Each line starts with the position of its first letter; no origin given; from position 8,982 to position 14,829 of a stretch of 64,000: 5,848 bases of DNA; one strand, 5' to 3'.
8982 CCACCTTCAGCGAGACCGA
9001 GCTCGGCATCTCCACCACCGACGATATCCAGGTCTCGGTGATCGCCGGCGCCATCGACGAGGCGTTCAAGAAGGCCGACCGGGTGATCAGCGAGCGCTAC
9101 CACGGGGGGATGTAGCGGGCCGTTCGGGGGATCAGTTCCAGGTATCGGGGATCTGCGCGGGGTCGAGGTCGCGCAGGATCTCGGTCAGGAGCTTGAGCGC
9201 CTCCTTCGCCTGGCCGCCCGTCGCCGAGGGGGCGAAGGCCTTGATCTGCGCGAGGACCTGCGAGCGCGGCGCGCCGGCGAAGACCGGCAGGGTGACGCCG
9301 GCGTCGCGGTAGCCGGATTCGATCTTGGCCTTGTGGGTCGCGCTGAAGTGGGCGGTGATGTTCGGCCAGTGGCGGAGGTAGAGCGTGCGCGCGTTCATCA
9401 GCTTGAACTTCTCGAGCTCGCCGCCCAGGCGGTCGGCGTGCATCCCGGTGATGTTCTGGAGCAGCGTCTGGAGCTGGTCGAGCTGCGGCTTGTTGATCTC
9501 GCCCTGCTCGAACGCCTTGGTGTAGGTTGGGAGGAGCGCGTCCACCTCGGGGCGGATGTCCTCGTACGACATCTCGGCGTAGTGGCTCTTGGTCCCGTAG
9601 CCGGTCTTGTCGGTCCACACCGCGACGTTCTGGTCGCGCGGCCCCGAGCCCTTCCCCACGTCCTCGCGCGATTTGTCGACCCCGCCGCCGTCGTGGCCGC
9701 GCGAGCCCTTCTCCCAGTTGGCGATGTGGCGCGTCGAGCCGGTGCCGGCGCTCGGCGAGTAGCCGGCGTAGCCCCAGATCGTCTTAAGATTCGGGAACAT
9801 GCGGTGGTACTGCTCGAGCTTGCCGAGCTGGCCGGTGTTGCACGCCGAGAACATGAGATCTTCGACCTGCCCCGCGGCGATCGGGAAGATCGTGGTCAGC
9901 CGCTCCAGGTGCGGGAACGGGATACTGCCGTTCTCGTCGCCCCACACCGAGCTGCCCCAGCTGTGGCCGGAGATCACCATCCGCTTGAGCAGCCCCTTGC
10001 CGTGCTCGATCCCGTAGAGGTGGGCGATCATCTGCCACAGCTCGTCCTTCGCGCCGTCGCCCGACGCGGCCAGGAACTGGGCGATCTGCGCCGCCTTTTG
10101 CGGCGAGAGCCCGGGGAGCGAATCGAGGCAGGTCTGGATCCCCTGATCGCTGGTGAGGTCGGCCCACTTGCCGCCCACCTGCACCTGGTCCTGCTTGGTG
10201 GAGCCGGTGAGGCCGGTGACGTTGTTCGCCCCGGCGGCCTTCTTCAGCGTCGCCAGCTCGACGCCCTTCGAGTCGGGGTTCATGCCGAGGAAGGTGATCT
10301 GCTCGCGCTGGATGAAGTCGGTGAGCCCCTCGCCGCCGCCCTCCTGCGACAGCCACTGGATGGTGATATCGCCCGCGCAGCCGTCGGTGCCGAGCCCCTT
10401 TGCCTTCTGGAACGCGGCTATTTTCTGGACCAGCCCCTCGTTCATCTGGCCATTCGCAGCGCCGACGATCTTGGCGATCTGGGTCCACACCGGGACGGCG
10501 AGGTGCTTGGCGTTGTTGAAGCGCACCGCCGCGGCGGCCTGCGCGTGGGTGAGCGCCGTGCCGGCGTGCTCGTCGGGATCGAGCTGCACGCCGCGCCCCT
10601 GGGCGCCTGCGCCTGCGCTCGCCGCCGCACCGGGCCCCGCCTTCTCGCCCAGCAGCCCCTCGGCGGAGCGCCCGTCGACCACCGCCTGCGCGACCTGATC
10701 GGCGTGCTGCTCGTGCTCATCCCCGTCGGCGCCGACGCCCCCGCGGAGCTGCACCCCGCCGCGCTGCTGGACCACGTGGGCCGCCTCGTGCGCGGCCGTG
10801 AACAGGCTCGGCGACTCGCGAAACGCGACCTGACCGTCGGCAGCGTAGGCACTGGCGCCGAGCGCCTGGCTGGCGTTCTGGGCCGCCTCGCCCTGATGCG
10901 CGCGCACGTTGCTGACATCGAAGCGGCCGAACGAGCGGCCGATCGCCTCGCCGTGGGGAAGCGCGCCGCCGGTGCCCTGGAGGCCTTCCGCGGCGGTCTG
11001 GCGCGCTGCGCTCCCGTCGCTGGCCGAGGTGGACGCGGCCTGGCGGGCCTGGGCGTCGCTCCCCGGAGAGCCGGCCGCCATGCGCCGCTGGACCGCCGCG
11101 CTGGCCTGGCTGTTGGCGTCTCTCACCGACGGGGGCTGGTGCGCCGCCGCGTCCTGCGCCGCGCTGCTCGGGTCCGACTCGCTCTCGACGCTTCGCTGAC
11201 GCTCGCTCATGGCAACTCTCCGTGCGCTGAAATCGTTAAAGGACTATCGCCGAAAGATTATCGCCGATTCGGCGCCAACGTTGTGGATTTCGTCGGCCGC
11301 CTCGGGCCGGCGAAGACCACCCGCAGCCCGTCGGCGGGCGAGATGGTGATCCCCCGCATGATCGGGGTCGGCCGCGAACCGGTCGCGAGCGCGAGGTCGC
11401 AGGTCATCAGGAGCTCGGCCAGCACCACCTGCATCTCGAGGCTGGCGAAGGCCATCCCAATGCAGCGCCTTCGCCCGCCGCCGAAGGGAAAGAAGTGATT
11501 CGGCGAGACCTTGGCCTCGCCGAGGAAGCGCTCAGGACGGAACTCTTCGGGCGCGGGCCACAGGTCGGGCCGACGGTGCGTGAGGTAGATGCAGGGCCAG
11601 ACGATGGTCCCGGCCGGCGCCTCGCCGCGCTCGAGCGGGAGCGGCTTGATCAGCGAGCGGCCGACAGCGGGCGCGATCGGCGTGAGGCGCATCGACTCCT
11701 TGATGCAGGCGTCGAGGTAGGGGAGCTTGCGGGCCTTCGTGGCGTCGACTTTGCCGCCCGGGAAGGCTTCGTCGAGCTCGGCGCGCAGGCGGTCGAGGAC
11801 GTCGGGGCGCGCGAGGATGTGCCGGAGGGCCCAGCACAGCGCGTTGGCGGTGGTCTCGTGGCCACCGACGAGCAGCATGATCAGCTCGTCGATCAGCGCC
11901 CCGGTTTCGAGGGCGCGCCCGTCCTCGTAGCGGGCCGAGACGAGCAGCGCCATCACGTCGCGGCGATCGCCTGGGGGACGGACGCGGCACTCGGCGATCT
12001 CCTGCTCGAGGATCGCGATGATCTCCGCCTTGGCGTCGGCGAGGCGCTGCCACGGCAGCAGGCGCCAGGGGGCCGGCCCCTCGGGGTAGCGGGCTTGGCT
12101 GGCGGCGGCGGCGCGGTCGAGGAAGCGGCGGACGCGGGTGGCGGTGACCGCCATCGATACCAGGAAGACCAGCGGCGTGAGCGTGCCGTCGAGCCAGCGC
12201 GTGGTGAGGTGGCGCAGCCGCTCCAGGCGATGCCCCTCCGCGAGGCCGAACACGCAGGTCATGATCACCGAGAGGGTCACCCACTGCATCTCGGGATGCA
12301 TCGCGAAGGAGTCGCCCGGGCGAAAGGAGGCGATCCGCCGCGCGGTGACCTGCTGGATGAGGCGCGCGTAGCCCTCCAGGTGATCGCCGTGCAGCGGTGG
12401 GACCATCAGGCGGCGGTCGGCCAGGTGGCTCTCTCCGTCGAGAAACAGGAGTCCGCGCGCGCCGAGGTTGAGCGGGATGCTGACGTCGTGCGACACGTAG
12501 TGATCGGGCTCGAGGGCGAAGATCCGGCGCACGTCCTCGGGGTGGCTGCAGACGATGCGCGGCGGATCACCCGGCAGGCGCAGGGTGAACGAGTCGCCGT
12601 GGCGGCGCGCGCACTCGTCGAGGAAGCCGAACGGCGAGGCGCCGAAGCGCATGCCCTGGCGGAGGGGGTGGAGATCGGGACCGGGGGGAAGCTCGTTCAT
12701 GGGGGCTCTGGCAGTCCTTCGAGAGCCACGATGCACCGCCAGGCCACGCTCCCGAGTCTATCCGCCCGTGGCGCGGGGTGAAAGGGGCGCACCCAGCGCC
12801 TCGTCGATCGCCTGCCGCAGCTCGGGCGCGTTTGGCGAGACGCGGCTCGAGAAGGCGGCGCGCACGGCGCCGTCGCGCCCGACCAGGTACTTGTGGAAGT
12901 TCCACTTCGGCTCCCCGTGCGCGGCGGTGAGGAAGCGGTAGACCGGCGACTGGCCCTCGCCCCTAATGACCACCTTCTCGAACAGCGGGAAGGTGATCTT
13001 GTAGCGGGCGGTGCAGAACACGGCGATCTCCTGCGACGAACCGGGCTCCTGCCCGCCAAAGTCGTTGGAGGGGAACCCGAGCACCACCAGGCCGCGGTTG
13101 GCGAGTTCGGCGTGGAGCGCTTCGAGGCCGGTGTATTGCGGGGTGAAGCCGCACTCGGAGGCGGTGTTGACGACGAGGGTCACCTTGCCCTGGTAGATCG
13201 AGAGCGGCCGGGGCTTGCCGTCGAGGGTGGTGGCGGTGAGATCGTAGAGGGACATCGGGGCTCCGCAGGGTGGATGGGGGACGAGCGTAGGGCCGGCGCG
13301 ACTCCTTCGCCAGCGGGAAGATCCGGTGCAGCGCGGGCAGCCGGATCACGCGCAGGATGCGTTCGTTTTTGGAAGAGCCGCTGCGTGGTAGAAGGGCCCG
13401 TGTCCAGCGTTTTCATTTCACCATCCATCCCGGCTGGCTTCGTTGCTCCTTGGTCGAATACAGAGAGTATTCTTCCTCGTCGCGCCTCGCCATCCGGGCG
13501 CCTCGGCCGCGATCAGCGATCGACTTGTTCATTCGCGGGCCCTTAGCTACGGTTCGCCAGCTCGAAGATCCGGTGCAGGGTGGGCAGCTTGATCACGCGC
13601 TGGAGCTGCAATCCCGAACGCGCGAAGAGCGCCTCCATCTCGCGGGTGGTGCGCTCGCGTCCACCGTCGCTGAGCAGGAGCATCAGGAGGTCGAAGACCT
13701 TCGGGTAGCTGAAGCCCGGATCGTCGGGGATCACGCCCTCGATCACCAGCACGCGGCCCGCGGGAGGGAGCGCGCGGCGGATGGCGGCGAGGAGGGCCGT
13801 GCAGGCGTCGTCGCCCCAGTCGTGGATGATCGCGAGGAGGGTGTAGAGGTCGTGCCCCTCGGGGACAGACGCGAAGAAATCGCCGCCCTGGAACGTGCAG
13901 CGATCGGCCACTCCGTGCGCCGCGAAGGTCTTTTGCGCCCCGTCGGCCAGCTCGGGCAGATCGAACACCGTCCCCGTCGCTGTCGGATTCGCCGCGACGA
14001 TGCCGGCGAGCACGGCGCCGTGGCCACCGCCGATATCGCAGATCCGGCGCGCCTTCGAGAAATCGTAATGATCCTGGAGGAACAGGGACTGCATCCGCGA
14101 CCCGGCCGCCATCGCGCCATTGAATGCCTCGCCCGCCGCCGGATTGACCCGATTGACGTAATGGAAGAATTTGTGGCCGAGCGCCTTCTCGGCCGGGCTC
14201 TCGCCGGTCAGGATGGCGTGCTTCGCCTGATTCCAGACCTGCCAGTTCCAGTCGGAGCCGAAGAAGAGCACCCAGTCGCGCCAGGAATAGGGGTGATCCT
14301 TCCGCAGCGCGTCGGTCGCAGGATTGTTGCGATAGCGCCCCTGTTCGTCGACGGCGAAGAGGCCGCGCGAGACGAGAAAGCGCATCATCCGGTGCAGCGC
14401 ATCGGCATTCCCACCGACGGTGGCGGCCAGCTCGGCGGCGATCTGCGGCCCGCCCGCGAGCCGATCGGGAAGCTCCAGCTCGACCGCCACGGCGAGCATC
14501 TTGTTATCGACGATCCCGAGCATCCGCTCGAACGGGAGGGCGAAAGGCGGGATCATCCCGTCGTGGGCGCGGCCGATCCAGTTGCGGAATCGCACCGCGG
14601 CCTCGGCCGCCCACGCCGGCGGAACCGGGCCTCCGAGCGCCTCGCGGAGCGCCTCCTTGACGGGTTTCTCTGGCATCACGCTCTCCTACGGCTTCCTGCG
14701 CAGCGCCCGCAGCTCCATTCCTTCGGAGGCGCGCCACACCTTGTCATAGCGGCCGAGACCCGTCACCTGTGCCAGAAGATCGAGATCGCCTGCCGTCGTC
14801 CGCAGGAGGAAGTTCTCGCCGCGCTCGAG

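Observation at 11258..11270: Shared 13-mer at the same distance upstream of both DUF4157 genes: a possible effector regulon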

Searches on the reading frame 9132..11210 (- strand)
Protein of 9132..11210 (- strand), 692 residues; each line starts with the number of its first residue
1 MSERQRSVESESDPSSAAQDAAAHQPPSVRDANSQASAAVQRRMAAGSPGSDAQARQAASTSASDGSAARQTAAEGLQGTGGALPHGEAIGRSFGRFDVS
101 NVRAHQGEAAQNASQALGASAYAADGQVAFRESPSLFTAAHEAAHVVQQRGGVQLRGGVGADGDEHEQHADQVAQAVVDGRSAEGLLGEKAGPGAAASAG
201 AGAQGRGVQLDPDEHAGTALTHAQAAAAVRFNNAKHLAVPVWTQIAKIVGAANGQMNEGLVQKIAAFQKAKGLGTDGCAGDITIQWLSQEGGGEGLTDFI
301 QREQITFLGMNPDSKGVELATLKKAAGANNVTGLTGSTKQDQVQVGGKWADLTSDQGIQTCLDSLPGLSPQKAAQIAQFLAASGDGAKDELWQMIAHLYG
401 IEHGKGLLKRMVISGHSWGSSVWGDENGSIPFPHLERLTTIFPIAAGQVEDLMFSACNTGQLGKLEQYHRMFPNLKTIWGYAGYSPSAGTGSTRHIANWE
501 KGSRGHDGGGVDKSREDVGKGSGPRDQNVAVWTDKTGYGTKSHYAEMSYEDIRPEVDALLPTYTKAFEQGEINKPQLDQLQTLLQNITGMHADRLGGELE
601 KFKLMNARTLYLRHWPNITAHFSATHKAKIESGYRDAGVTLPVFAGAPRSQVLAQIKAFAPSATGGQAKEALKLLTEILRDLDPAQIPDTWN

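Call 10: search_protein_families(library=pfam, proteins=[window:9132-11210:-])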
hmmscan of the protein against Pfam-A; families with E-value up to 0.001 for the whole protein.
window:9132-11210:- (692 aa): 2 families
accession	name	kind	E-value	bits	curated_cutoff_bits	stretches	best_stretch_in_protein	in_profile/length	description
PF13699.11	eCIS_core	-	4.6e-10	40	22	1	91-152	11-78/79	eCIS core domain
PF01471.23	PG_binding_1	-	0.00032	21.3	23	1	250-287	20-57/57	Putative peptidoglycan binding domain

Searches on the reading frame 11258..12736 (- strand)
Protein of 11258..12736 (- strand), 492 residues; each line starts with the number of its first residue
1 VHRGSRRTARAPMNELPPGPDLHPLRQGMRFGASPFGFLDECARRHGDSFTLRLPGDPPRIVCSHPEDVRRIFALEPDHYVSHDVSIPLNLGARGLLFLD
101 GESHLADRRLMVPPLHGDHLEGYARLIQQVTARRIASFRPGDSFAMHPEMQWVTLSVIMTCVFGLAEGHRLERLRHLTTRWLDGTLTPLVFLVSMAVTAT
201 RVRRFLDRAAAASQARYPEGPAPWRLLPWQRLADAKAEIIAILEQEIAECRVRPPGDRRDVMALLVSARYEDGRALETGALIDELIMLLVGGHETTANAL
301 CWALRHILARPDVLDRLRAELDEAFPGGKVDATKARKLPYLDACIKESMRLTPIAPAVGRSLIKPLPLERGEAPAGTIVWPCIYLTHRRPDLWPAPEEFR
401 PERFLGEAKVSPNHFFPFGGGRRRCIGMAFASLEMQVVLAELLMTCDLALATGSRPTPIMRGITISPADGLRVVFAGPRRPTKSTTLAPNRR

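Call 10: search_protein_families(library=pfam, proteins=[window:11258-12736:-])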
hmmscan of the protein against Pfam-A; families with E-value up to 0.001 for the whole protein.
window:11258-12736:- (492 aa): 1 family
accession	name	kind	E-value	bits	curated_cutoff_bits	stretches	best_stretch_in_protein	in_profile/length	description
PF00067.27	p450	-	5.3e-69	233.6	22.8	1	17-462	1-448/462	Cytochrome P450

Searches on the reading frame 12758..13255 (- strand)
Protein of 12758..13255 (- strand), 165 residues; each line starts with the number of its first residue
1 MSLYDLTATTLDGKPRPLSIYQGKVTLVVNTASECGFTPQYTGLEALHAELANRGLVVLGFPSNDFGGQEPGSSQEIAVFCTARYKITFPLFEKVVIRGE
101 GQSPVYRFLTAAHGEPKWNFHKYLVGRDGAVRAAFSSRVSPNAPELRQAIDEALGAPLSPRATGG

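Call 10: search_protein_families(library=pfam, proteins=[window:12758-13255:-])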
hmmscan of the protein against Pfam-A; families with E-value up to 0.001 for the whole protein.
window:12758-13255:- (165 aa): 1 family
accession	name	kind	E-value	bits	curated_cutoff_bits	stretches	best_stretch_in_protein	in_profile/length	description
PF00255.25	GSHPx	-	6.3e-36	122.7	27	1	3-109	1-107/108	Glutathione peroxidase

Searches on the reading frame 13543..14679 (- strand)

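Call 10: search_protein_families(library=pfam, proteins=[window:13543-14679:-])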
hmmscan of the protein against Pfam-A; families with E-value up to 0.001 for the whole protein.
window:13543-14679:- (378 aa): 4 families
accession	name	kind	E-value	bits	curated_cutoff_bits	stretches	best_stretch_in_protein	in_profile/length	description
PF00891.24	Methyltransf_2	-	7.2e-43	146.8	22.3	1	149-357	1-209/210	O-methyltransferase domain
PF08100.18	Dimerisation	-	4.9e-15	55.5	25.6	1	50-125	10-90/93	O-methyltransferase dimerisation domain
PF08242.18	Methyltransf_12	-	6e-05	24.1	30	1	215-309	2-97/98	Methyltransferase domain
PF13649.12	Methyltransf_25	-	0.00022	22.3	27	1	213-308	1-97/97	Methyltransferase domain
